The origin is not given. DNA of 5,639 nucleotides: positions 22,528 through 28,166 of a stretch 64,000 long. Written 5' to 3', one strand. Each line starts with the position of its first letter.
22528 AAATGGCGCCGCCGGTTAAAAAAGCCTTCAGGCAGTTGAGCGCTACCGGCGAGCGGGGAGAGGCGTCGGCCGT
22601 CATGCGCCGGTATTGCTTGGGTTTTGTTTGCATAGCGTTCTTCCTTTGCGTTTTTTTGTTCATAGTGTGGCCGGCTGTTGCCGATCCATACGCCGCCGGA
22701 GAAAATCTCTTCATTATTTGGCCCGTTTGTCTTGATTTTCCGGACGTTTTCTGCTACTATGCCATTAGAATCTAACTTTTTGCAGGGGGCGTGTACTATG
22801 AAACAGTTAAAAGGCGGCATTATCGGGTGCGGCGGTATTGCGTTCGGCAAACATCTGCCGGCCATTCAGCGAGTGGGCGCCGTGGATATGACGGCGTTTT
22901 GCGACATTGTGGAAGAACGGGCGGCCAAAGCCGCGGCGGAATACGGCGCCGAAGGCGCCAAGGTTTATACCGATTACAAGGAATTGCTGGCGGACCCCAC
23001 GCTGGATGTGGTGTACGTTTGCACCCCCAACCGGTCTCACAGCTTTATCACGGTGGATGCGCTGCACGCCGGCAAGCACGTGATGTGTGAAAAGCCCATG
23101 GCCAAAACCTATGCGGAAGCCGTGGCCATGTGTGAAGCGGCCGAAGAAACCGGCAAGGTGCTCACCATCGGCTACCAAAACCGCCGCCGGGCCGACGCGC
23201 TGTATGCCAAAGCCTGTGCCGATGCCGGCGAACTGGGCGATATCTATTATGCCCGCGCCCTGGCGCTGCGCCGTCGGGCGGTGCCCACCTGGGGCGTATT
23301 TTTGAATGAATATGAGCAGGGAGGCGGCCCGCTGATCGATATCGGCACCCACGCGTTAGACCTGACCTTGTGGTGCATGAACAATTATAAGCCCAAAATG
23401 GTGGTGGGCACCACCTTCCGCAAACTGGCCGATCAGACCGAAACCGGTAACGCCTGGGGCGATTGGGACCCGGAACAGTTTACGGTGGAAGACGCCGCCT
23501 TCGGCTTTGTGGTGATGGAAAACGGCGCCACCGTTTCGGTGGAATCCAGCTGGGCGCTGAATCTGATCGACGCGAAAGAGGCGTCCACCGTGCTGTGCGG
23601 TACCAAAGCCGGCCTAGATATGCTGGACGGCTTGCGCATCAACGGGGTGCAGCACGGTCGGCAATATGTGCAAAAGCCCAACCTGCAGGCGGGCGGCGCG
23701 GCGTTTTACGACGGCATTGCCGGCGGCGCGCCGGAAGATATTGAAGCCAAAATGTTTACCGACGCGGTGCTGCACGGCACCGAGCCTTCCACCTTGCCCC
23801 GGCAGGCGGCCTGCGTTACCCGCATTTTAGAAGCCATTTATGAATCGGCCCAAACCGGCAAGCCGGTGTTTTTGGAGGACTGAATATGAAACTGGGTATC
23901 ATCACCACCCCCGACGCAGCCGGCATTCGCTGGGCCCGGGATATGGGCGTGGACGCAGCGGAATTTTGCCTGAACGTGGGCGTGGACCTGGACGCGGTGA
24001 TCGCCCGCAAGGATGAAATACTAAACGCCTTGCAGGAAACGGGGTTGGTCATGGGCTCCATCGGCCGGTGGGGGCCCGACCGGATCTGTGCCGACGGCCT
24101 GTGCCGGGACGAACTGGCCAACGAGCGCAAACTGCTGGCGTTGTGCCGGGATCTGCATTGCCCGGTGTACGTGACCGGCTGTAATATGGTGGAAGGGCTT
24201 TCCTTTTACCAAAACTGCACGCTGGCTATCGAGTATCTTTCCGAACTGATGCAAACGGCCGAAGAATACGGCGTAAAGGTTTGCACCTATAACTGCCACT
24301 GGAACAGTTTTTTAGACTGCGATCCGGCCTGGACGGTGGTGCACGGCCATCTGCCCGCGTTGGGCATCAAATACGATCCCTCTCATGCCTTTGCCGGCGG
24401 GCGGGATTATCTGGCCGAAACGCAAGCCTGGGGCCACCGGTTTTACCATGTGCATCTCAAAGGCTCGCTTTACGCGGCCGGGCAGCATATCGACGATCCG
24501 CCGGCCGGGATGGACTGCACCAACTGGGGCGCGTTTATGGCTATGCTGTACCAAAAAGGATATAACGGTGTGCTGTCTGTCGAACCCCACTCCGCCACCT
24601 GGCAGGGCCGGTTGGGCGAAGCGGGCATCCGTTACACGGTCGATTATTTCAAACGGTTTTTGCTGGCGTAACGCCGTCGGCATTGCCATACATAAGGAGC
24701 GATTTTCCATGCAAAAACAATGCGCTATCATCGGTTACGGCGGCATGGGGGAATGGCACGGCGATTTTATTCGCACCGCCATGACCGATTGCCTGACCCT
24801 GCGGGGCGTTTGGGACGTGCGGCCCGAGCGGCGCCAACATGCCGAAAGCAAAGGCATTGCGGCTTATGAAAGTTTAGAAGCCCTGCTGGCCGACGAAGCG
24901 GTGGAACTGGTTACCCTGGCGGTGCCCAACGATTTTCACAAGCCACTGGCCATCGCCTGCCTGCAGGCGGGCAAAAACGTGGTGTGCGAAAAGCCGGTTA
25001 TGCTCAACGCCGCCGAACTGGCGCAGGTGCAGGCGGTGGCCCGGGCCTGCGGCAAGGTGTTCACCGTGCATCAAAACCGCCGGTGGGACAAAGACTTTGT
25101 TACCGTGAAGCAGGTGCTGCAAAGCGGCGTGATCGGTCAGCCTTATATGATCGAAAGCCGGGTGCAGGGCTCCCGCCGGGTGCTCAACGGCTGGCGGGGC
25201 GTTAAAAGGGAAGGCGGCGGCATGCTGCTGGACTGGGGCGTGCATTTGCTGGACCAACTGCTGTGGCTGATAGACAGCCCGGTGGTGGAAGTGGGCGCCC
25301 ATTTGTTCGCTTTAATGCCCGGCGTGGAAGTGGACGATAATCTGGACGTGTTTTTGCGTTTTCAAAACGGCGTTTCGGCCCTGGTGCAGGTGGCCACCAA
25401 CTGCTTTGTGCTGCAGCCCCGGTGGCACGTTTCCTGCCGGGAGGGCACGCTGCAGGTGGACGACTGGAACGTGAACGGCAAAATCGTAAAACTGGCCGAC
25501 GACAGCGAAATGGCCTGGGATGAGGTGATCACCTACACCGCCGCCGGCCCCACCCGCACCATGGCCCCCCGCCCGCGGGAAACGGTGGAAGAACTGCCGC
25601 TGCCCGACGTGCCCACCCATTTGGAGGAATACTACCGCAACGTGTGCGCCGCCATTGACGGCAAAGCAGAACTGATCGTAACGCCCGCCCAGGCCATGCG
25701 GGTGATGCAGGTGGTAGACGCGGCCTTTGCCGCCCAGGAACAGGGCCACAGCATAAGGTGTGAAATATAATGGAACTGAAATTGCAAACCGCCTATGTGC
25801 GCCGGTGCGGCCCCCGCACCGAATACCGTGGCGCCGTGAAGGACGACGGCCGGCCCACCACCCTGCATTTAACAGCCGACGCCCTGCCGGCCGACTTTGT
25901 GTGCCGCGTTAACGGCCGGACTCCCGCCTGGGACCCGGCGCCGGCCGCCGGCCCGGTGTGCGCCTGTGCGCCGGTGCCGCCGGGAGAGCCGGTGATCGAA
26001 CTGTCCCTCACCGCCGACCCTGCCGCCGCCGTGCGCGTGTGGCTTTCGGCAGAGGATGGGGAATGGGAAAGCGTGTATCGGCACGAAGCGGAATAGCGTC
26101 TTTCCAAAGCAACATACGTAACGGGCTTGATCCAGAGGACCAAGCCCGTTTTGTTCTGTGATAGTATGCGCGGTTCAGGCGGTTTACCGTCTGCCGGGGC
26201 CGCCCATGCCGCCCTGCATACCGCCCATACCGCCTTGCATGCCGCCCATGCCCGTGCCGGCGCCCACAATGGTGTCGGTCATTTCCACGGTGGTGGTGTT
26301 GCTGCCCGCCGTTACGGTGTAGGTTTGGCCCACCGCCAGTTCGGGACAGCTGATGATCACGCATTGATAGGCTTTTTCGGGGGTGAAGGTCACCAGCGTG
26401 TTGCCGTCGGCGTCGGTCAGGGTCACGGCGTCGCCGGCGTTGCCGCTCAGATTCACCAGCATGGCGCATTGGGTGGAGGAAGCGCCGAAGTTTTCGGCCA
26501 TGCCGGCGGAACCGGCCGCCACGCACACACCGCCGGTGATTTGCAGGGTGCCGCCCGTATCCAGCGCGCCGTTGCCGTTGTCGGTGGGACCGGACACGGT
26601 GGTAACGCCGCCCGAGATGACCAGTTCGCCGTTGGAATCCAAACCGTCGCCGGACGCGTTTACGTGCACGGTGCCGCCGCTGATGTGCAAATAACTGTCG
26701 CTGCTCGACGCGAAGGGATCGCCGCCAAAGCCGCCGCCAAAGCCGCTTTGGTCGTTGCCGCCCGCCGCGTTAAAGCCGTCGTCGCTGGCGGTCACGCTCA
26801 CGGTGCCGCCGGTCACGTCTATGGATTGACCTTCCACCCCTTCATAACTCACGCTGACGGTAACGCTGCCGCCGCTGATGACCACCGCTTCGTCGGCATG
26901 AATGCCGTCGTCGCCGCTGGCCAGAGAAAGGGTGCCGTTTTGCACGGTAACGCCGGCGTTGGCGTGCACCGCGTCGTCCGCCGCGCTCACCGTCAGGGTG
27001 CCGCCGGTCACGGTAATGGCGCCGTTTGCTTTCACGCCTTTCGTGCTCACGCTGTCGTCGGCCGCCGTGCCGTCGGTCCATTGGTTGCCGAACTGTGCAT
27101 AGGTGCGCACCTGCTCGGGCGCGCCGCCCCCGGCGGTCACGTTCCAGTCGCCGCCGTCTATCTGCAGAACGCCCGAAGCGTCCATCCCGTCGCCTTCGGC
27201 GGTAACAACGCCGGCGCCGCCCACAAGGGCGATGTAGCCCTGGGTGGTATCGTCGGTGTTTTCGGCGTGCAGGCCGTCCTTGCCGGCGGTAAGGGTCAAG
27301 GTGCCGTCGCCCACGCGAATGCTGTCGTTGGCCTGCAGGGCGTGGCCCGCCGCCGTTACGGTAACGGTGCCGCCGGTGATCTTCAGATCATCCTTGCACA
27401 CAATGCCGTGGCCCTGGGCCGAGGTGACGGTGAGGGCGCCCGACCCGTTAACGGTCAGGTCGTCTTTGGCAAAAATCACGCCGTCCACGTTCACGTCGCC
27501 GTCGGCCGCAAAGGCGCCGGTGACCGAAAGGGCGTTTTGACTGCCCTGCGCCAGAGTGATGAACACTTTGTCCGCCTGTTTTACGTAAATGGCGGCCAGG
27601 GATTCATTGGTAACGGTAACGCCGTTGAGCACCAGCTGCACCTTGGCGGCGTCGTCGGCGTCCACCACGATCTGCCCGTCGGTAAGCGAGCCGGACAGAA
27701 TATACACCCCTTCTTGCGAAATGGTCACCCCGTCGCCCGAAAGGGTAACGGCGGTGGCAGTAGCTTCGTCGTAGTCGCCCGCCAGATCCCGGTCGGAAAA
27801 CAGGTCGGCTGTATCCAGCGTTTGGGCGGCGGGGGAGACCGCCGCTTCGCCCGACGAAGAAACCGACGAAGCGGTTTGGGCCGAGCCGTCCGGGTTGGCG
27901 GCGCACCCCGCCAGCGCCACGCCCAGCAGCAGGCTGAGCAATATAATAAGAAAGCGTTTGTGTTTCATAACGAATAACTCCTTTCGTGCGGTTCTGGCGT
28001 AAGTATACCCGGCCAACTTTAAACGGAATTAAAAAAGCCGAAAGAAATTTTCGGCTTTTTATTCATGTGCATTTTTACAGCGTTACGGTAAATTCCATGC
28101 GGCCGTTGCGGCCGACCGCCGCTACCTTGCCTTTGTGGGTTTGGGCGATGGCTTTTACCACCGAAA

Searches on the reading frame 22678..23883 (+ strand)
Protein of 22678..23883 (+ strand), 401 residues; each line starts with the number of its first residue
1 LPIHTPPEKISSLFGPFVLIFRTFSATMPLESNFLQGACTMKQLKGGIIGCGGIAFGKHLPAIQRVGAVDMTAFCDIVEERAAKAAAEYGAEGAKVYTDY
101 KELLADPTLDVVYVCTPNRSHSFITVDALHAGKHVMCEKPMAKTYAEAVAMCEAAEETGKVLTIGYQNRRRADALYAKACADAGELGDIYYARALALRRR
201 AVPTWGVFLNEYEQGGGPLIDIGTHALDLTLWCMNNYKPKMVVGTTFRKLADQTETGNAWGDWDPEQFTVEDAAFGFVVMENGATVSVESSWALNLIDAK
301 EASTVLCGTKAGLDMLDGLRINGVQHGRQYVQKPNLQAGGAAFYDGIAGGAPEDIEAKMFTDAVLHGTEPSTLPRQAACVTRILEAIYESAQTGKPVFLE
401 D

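Call 58: search_protein_families(library=pfam, proteins=[window:22678-23883:+], max_evalue=0.001)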
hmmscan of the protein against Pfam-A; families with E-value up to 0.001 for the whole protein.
window:22678-23883:+ (401 aa): 4 families
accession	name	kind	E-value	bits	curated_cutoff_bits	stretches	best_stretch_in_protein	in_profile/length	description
PF01408.29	GFO_IDH_MocA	-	9.4e-31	107.4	24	1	46-166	3-120/120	Oxidoreductase family, NAD-binding Rossmann fold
PF22725.1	GFO_IDH_MocA_C3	-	1.4e-16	61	27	1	176-312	3-122/124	GFO/IDH/MocA C-terminal domain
PF02894.22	GFO_IDH_MocA_C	-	5.8e-14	52.9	22.9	1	181-397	4-216/218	Oxidoreductase family, C-terminal alpha/beta domain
PF03447.22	NAD_binding_3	-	4.6e-05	24.6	24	1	50-160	1-111/116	Homoserine dehydrogenase, NAD binding domain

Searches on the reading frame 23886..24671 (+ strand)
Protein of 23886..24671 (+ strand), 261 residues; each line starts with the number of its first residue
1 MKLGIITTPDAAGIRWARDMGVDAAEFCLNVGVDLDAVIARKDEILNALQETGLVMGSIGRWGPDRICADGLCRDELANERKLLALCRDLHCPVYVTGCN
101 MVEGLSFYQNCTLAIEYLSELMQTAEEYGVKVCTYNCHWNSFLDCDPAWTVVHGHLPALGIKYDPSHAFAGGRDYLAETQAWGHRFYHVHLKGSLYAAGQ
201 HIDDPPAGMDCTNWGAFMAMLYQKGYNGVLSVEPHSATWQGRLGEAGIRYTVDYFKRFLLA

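Call 58: search_protein_families(library=pfam, proteins=[window:23886-24671:+], max_evalue=0.001)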
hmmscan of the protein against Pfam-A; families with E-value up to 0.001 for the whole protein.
window:23886-24671:+ (261 aa): 1 family
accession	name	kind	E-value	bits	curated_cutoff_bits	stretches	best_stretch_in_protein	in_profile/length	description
PF01261.30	AP_endonuc_2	-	7.3e-25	88.5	31.1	1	14-256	1-247/249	Xylose isomerase-like TIM barrel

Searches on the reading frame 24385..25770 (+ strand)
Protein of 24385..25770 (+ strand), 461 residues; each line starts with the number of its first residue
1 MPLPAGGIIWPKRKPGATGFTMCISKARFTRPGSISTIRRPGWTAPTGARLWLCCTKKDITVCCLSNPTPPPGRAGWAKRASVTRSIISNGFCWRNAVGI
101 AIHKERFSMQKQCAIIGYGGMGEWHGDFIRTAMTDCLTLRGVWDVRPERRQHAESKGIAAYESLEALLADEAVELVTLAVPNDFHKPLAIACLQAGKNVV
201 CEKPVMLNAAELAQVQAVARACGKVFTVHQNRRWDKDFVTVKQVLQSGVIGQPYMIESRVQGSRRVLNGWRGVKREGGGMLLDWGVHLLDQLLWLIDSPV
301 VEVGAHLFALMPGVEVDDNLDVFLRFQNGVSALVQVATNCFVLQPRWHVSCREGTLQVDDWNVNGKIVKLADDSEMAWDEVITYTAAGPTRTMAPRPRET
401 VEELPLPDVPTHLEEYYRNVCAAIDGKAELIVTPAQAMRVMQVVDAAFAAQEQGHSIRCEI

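Call 18: search_protein_families(library=pfam, proteins=[window:24385-25770:+], max_evalue=0.001)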
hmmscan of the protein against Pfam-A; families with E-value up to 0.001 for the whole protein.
window:24385-25770:+ (461 aa): 3 families
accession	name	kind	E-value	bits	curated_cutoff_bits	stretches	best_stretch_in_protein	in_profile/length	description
PF22725.1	GFO_IDH_MocA_C3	-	3.8e-28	98.4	27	1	238-356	1-123/124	GFO/IDH/MocA C-terminal domain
PF01408.29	GFO_IDH_MocA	-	6.8e-26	91.7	24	1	112-228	2-118/120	Oxidoreductase family, NAD-binding Rossmann fold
PF02894.22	GFO_IDH_MocA_C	-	3.5e-19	69.9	22.9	1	242-457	1-216/218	Oxidoreductase family, C-terminal alpha/beta domain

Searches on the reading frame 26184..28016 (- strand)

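Call 12: search_protein_families(library=pfam, proteins=[window:26184-28016:-], max_evalue=0.01)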
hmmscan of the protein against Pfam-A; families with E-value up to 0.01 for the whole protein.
window:26184-28016:- (610 aa): 1 family
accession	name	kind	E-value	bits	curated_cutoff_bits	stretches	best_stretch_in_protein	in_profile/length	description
PF14262.12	Cthe_2159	-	5.2e-95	318.1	25.8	2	94-371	2-262/262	Carbohydrate-binding domain-containing protein Cthe_2159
